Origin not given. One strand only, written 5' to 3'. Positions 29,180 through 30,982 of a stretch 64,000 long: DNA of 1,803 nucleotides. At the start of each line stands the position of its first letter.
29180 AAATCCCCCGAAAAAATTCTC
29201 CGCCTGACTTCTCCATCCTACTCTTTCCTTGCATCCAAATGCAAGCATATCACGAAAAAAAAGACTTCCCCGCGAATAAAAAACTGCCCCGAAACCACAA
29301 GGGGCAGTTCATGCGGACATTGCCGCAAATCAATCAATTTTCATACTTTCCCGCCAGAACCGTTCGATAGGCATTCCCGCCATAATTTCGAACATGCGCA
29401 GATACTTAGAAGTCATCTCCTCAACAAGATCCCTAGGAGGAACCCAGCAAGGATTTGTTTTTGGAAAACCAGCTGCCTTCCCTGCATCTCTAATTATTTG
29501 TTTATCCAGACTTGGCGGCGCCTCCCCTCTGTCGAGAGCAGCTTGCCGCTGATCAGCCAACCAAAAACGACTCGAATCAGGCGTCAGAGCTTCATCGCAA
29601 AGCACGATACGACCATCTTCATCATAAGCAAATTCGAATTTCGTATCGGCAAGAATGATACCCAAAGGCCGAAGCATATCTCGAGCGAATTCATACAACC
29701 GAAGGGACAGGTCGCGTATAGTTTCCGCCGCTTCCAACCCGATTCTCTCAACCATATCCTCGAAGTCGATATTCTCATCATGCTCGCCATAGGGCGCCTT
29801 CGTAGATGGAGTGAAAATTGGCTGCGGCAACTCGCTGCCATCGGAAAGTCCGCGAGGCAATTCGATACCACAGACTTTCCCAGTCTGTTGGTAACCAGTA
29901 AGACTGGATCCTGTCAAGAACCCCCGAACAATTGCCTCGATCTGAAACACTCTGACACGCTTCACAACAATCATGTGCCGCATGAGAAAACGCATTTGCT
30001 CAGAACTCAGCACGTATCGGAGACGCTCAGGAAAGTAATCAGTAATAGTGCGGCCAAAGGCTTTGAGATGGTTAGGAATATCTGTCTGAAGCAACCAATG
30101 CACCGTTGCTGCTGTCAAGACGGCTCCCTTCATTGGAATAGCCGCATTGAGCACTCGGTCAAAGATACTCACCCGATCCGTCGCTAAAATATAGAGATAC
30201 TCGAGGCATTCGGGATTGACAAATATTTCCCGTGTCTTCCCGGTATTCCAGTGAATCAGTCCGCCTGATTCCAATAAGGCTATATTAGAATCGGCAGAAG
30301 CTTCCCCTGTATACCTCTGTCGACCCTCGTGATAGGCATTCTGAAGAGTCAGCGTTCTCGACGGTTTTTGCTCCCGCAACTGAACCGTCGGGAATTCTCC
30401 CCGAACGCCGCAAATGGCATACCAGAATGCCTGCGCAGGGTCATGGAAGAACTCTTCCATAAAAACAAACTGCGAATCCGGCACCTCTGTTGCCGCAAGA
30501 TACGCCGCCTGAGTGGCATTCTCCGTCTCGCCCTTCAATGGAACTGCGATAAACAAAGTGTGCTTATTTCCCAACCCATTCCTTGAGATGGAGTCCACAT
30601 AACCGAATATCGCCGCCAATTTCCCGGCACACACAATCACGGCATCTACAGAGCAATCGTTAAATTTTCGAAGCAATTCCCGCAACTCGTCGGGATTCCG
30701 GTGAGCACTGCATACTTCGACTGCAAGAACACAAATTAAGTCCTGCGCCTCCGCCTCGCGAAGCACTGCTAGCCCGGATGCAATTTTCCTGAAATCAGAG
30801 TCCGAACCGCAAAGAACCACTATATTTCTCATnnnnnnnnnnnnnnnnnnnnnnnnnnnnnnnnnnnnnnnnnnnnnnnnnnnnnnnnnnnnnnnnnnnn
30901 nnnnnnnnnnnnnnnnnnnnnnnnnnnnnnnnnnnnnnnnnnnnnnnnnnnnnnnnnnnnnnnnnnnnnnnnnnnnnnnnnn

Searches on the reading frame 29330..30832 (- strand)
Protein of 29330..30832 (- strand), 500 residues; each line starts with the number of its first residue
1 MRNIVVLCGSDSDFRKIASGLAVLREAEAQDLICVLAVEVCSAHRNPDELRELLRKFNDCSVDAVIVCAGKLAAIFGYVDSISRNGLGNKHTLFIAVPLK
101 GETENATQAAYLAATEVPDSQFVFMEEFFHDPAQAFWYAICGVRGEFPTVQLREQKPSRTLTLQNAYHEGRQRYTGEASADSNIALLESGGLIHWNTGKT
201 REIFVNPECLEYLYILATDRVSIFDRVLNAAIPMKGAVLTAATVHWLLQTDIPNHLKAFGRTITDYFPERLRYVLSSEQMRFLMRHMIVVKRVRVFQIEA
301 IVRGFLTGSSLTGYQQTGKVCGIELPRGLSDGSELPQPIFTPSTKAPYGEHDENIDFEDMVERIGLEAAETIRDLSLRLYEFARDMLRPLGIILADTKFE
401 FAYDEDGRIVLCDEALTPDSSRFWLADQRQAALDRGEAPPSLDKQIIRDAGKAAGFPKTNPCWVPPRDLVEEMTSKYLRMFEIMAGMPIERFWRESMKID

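Call 65: search_protein_families(library=pfam, proteins=[window:29330-30832:-], max_evalue=0.0001)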
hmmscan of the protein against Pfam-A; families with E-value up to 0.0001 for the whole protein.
window:29330-30832:- (500 aa): 2 families
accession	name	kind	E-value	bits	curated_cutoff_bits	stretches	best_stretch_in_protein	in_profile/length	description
PF01259.24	SAICAR_synt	-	3.9e-56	190.9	20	1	196-450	3-218/233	SAICAR synthetase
PF00731.26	AIRC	-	2.3e-10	40.6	30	1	4-107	2-93/148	AIR carboxylase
